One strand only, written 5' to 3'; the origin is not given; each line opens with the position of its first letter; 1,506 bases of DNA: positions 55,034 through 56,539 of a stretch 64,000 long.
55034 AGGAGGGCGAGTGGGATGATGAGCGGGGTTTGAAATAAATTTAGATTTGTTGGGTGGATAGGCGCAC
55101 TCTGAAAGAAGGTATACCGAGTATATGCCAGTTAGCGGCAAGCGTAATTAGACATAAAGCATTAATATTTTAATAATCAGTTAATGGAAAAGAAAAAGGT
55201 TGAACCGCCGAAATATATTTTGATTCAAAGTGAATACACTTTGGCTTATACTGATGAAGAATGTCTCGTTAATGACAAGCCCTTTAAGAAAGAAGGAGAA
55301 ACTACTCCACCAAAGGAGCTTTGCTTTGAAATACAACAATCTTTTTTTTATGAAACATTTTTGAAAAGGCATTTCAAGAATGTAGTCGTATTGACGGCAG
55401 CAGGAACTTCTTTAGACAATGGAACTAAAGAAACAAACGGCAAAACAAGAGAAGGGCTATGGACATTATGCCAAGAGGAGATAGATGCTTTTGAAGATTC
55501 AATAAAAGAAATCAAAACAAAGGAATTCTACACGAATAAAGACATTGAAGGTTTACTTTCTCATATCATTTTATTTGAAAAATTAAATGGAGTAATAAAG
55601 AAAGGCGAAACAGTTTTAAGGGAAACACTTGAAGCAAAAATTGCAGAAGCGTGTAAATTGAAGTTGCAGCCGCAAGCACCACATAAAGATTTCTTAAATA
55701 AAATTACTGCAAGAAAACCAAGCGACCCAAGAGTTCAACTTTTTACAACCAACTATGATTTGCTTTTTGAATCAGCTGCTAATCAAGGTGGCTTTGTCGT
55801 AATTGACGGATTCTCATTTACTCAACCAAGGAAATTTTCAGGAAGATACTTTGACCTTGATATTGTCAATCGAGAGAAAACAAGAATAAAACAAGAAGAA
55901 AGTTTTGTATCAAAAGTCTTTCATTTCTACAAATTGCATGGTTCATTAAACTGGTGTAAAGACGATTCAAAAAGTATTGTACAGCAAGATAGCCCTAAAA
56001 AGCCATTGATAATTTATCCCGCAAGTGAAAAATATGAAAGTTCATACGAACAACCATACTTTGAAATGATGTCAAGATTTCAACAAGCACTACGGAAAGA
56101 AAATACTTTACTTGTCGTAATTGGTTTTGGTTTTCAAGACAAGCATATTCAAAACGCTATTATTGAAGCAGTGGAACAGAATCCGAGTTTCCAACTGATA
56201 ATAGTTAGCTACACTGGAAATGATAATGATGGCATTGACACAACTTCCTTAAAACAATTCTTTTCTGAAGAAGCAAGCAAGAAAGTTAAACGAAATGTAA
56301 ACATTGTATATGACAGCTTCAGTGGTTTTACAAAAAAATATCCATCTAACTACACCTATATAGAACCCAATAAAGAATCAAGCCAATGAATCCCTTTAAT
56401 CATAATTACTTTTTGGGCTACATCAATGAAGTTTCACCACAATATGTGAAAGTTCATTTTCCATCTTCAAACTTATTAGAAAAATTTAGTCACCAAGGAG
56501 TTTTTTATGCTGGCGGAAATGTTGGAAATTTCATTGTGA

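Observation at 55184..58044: Translationally coupled SIR2-like plus HerA-like ATPase operon: candidate NAD+-depleting anti-phage (abortive infection) system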

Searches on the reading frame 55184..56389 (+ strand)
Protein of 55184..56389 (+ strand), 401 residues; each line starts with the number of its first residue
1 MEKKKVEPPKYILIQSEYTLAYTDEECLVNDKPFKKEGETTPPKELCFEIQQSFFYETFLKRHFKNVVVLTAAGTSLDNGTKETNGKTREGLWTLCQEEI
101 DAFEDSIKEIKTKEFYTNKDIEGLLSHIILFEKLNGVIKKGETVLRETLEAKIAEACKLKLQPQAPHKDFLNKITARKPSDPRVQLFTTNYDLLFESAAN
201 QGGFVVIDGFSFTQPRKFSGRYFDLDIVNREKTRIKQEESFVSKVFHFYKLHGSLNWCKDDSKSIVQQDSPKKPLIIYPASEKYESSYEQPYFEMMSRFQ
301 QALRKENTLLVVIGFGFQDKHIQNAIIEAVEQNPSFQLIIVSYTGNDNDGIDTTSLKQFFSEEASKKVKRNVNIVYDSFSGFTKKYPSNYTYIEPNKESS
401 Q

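Call 3: search_protein_families(library=pfam, proteins=[window:55184-56389:+], max_evalue=0.01)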
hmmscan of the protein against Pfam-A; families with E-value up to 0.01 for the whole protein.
window:55184-56389:+ (401 aa): 1 family
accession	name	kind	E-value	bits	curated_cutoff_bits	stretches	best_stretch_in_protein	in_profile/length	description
PF13289.12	SIR2_2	-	3e-13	50.5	24.5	1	186-335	3-111/141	SIR2-like domain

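Call 4: search_protein_families(library=padloc, proteins=[window:55184-56389:+], max_evalue=0.01)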
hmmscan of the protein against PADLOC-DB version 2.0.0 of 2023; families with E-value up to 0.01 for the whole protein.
window:55184-56389:+ (401 aa): 26 families (the best 25 are shown)
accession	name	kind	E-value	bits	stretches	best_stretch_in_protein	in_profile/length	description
PDLC04075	SIR2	-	3.1e-81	271.3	1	63-389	49-393/414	-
PDLC04084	SIR2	-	1.5e-46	157.5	1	96-348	96-348/414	-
PDLC04093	SIR2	-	1.4e-43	147.4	1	59-362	17-312/395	-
PDLC04094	SIR2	-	4.7e-38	129.4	1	60-344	17-297/399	-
PDLC02186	SIR2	-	6.5e-36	122.3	1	149-345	116-338/412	-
PDLC04087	SIR2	-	8.1e-34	115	1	111-359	63-304/343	-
PDLC04076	SIR2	-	3.2e-33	113.5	1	166-341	145-331/406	-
PDLC04079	SIR2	-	3.2e-32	109.6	1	150-347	150-360/430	-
PDLC04090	SIR2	-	7.3e-31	105.8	1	133-345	141-353/426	-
PDLC02414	Aga_SIR2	-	1.3e-30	104.8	1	142-379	76-288/313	-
PDLC04082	SIR2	-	2.2e-29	100.4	1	108-350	59-295/345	-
PDLC04081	SIR2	-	1.6e-28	97.9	1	61-357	13-310/345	-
PDLC04085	SIR2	-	2.4e-28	97.2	2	162-263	178-278/463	-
PDLC02408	Aga_SIR2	-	8.8e-25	85.5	1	169-370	133-314/343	Class II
PDLC04089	SIR2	-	1.5e-24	84.9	1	171-353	95-277/336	-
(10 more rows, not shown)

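Call 5: search_protein_families(library=ncbifam, proteins=[window:55184-56389:+], max_evalue=0.01)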
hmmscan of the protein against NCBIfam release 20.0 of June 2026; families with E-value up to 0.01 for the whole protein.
window:55184-56389:+ (401 aa): 1 family
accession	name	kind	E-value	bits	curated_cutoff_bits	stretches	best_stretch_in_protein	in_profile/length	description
NF042942.1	SIR2_antiphage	equivalog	1.5e-33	116.4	500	1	165-344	140-331/392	SIR2 family anti-phage-associated protein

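Call 6: search_solved_structures(query=window:55184-56386:+, max_evalue=0.01, show_alignments=2)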
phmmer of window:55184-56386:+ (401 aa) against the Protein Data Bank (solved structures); distinct sequences matched with E-value up to 0.01: 3.
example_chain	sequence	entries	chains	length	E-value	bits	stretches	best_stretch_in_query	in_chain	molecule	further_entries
8yhx_G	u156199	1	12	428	5.1e-25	91.6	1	119-346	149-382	SIR2 family protein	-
8j4u_A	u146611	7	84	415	3.7e-23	85.4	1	166-341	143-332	SIR2-like domain-containing protein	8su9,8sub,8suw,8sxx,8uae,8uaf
8w9l_A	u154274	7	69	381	2.4e-21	79.5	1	113-343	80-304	SIR2-like domain-containing protein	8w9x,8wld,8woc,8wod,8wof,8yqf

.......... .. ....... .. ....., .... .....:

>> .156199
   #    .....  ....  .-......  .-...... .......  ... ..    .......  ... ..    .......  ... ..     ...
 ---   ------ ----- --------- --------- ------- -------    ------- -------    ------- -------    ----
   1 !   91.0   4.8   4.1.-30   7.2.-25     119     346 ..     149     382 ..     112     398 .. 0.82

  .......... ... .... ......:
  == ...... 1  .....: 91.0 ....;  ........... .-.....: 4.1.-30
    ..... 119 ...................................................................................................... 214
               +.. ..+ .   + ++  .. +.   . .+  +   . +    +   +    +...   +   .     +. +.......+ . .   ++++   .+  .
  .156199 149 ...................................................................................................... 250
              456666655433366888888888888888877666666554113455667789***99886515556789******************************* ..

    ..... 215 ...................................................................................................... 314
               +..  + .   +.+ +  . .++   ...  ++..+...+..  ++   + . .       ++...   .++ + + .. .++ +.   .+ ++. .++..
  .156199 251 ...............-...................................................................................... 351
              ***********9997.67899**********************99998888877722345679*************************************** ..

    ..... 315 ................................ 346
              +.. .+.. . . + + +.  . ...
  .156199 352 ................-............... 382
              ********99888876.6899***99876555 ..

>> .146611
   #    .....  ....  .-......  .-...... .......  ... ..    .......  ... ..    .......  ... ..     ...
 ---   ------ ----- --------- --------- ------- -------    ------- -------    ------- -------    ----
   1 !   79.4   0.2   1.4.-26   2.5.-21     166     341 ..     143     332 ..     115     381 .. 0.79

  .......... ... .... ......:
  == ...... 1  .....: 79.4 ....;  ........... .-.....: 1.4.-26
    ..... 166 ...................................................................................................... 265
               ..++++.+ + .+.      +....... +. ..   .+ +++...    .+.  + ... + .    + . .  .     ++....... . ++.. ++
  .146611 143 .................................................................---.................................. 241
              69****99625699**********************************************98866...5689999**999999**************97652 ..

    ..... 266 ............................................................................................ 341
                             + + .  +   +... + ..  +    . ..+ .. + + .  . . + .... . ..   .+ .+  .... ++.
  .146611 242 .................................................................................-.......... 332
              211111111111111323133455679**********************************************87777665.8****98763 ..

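Call 13: find_homologous_proteins(query=window:55184-56386:+, max_evalue=0.00001)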
Query window:55184-56386:+ (401 aa): 1837 proteins with E <= 0.00001 among 4824 candidates; the best 120 are listed.
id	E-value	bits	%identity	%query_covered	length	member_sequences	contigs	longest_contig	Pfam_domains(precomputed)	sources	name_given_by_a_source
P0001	5.6e-266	900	100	100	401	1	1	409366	PF13289.13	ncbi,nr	ncbi:MAG: SIR2 family protein [Bacteroidetes bacterium]|nr:SIR2 family protein [Bacteroidota bacteri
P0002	3.0e-207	706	79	99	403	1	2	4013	PF13289.13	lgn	-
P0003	8.6e-206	701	81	98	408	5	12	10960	PF13289.13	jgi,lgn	-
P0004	3.4e-205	699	80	98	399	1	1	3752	PF13289.13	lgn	-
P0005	6.7e-204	695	77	99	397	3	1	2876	PF13289.13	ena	-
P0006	1.0e-203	695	79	100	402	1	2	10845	PF13289.13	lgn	-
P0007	2.1e-203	694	79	98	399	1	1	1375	PF13289.13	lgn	-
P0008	5.2e-203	692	78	100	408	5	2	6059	PF13289.13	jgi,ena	jgi:NAD-dependent SIR2 family protein deacetylase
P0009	2.1e-201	687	78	99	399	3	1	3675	PF13289.13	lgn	-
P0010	4.5e-201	686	79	98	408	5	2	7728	PF13289.13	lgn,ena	-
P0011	1.4e-200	684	78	98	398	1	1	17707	PF13289.13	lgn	-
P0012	2.0e-200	684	78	99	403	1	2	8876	PF13289.13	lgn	-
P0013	2.7e-200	683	79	98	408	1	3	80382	PF13289.13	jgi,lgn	jgi:NAD-dependent SIR2 family protein deacetylase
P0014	3.1e-200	683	77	99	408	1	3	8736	PF13289.13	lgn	-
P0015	1.2e-199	681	79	97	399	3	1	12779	PF13289.13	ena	-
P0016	9.9e-199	678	77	98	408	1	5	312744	PF13289.13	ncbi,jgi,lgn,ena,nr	ncbi:MAG: hypothetical protein A2W93_00375 [Bacteroidetes bacterium GWF2_43_63]|nr:MAG: hypothetical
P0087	3.0e-152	525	62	96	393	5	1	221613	PF13289.13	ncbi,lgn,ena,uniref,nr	ncbi:SIR2 family protein [Parabacteroides goldsteinii]|uniref:SIR2 family protein n=1 Tax=Parabacter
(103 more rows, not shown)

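Call 15: find_encoding_contigs(protein=P0001, flank=10000, max_places=3)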
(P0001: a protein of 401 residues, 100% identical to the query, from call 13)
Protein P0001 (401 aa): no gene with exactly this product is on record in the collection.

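Call 16: find_encoding_contigs(protein=P0016, flank=8000, max_places=3)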
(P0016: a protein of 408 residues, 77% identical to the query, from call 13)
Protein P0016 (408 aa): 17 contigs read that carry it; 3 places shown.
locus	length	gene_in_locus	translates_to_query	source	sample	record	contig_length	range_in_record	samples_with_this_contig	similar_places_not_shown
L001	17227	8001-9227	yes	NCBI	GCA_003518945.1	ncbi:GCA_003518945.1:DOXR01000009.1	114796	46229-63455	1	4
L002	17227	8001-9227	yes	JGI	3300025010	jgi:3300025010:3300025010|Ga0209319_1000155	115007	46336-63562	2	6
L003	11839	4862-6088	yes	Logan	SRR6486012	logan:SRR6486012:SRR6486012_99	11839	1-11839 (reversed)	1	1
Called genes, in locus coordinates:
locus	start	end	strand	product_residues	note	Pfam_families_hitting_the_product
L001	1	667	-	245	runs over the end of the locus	-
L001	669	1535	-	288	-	-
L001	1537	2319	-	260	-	PF00561:Abhydrolase_1, PF12146:Hydrolase_4, PF12697:Abhydrolase_6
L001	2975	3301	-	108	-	PF01965:DJ-1_PfpI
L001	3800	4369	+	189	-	-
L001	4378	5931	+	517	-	PF12161:HsdM_N, PF02384:N6_Mtase, PF07669:Eco57I (faint)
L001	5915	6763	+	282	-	PF13310:Virulence_RhuM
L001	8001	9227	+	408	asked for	PF13289:SIR2_2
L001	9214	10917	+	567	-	PF01935:DUF87, PF05872:HerA_C (faint)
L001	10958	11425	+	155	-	PF22522:DUF6998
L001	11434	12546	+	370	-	PF14281:PDDEXK_4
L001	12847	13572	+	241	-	PF19570:DUF6088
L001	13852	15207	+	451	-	-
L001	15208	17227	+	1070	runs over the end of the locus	PF04313:HSDR_N, PF04851:ResIII, PF18766:SWI2_SNF2, PF22679:T1R_D3-like, PF11867:T1RH-like_C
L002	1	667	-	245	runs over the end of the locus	-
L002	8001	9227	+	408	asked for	PF13289:SIR2_2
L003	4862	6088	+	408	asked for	PF13289:SIR2_2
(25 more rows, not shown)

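Call 17: find_encoding_contigs(protein=P0087, flank=8000, max_places=3)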
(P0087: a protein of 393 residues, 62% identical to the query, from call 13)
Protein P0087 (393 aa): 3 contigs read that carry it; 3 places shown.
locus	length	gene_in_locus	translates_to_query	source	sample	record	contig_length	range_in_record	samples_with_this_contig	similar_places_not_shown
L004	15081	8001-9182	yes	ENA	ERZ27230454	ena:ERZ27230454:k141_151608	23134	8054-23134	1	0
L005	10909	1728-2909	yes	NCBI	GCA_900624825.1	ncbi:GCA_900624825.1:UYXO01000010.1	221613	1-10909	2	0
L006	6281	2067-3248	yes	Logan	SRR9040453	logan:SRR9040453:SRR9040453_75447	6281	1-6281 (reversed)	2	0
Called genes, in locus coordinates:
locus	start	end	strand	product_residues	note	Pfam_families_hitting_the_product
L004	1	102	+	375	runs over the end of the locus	PF15415:Mfa_like_2, PF13149:Mfa_like_1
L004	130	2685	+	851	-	PF13004:BACON (faint), PF16249:DUF4906 (weak), PF07603:Lcl_C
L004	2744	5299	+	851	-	PF16249:DUF4906 (weak), PF13004:BACON (weak), PF07603:Lcl_C (weak)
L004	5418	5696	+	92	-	PF00216:Bac_DNA_binding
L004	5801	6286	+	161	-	-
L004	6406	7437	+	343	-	-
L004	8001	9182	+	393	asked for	PF13289:SIR2_2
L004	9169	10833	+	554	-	PF01935:DUF87, PF05872:HerA_C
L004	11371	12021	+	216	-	PF02661:Fic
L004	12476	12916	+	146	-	PF18291:HU-HIG, PF00216:Bac_DNA_binding (weak)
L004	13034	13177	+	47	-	-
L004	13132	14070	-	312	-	PF07804:HipA_C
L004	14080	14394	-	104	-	PF13657:Couple_hipA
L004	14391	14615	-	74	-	PF12844:HTH_19 (weak), PF01381:HTH_3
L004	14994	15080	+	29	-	?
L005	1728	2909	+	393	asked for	PF13289:SIR2_2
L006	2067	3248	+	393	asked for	PF13289:SIR2_2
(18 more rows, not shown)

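Call 28: find_related_loci(query=A1, collection=genome_contigs, flank=10000)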
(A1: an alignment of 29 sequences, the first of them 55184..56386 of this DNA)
Query A1 (401 aa) in genome_contigs; peptide patterns used: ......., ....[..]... (x = any residue, [..] = any of these).
179 stretches matched a pattern; 137 encode a relative of the query (tblastn E <= 1e-3); the best 80 are kept; 80 distinct loci.
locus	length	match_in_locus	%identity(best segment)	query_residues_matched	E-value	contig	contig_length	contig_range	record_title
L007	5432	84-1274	78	1-399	0e+0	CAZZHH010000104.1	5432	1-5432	MAG TPA_asm: uncultured Lentimicrobiaceae bacterium isolate SRP220891_co1_459 genome assembly, contig: NODE_30133_length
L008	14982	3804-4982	78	6-400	0e+0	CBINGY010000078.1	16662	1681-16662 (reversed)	MAG TPA_asm: uncultured Cytophagaceae bacterium isolate SRR16817057_concoct_36 genome assembly, contig: ERZ27394128.1064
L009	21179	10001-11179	77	6-400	0e+0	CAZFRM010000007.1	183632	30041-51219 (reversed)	MAG TPA_asm: uncultured Roseivirgaceae bacterium isolate SRP344714_co2_393 genome assembly, contig: NODE_142_length_1836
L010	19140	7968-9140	80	7-399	0e+0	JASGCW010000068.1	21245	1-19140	MAG: Limnohabitans sp. isolate MAG20 NODE_1138_length_21245_cov_42.666635, whole genome shotgun sequence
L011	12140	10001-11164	75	9-398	0e+0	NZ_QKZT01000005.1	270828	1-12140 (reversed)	Algoriphagus chordae strain DSM 19830 LV85DRAFT_scaffold00005.5, whole genome shotgun sequence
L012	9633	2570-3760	67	1-397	5e-180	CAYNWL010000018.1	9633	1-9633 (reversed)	MAG TPA_asm: uncultured Bacteriovoracaceae bacterium isolate SRP237561_co1_295 genome assembly, contig: NODE_13821_lengt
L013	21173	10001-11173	65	10-399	5e-170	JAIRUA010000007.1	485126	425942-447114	MAG: Dysgonamonadaceae bacterium isolate Cus372_bin26 k119_505316, whole genome shotgun sequence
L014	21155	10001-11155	67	10-399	7e-169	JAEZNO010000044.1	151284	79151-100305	MAG: Bacteroidetes bacterium isolate OH_CFB_158 k127_1035357, whole genome shotgun sequence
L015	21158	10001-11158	61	11-400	1e-160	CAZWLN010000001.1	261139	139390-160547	MAG TPA_asm: uncultured Hyphomicrobiales bacterium isolate binchicken_co20_189 genome assembly, contig: NODE_73_length_2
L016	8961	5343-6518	63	6-399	4e-160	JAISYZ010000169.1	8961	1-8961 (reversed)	MAG: Prevotellaceae bacterium isolate Nc350_bin61 k119_393010, whole genome shotgun sequence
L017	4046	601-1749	61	10-393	4e-159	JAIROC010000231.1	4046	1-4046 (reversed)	MAG: Bacteroidales bacterium isolate Cd354_bin6 k119_1815161, whole genome shotgun sequence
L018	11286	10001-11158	62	11-396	6e-153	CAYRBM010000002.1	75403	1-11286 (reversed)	MAG TPA_asm: uncultured Odoribacter sp. isolate SRP220891_co1_185 genome assembly, contig: NODE_596_length_75403_cov_9.2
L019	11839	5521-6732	59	10-398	2e-152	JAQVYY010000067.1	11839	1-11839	MAG: Bacteroidales bacterium isolate STF2_160 NODE_15729_length_11839_cov_4.721397_Sandtown_F2, whole genome shotgun seq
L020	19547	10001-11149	62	2-387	5e-151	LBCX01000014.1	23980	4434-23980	Bacteroidales bacterium Barb4 Barb4_contig_14, whole genome shotgun sequence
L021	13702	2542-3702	61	7-392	7e-151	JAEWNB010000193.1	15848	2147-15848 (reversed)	MAG: Bacteroidetes bacterium isolate OH_PDB_151 k127_1355569, whole genome shotgun sequence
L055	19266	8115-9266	47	10-392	6e-93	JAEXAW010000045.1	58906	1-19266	MAG: Proteobacteria bacterium isolate OH_SFB_44 k127_379765, whole genome shotgun sequence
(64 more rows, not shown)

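Call 62: find_related_loci(query=A1, collection=viral_contigs, flank=8000)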
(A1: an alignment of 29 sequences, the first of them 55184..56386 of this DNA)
Query A1 (401 aa) in viral_contigs; peptide patterns used: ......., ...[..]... (x = any residue, [..] = any of these).
54 stretches matched a pattern; 5 encode a relative of the query (tblastn E <= 1e-3); 5 distinct loci.
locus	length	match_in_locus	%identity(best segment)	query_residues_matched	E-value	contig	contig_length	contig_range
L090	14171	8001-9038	53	63-392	3e-104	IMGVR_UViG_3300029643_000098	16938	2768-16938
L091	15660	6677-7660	42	55-392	6e-80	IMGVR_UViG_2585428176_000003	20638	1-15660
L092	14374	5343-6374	27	64-341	2e-24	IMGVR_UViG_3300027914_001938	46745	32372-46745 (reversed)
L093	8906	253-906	30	118-343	1e-19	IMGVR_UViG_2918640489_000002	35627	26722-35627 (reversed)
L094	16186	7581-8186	29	118-328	3e-16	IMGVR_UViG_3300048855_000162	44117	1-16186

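Call 65: predict_structure(alignment_id=A1)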
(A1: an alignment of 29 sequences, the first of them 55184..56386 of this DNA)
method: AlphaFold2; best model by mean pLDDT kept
length: 401 residues; sequences in the alignment: 29
mean_pLDDT: 77.6   pTM: 0.77
mean pLDDT of the five models: 77.6, 75.9, 74.4, 72.6, 68.6
residues with pLDDT >= 90: 139; 70-90: 165; 50-70: 38; < 50: 59
segments of 3 or more residues with pLDDT < 50: 1-3, 220-254, 279-287, 392-401
pLDDT, mean of each block of 10 residues (from residue 1): 65 94 94 84 93 90 90 81 84 93 92 90 82 87 91 85 89 78 82 79 73 54 38 31 35 61 74 65 46 83 94 75 90 93 71 88 92 92 84 43 31
secondary structure, 60 per line:
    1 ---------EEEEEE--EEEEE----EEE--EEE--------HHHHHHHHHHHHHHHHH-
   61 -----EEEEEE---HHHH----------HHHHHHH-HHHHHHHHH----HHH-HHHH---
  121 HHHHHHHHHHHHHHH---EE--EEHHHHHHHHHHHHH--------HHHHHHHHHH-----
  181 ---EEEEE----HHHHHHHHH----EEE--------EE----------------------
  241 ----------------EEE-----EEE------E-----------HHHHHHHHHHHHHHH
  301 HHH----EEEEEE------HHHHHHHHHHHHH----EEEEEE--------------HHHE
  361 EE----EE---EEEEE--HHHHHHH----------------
elements in order: E10-15 E18-22 E27-29 E32-34 H43-59 E66-71 H75-78 H89-95 H97-105 H114-117 H121-135 H145-157 H166-175 E184-188 H193-201 E206-208 E257-259 E265-267 H286-303 E308-313 H320-332 E337-342 E360-362 E372-376 H379-385
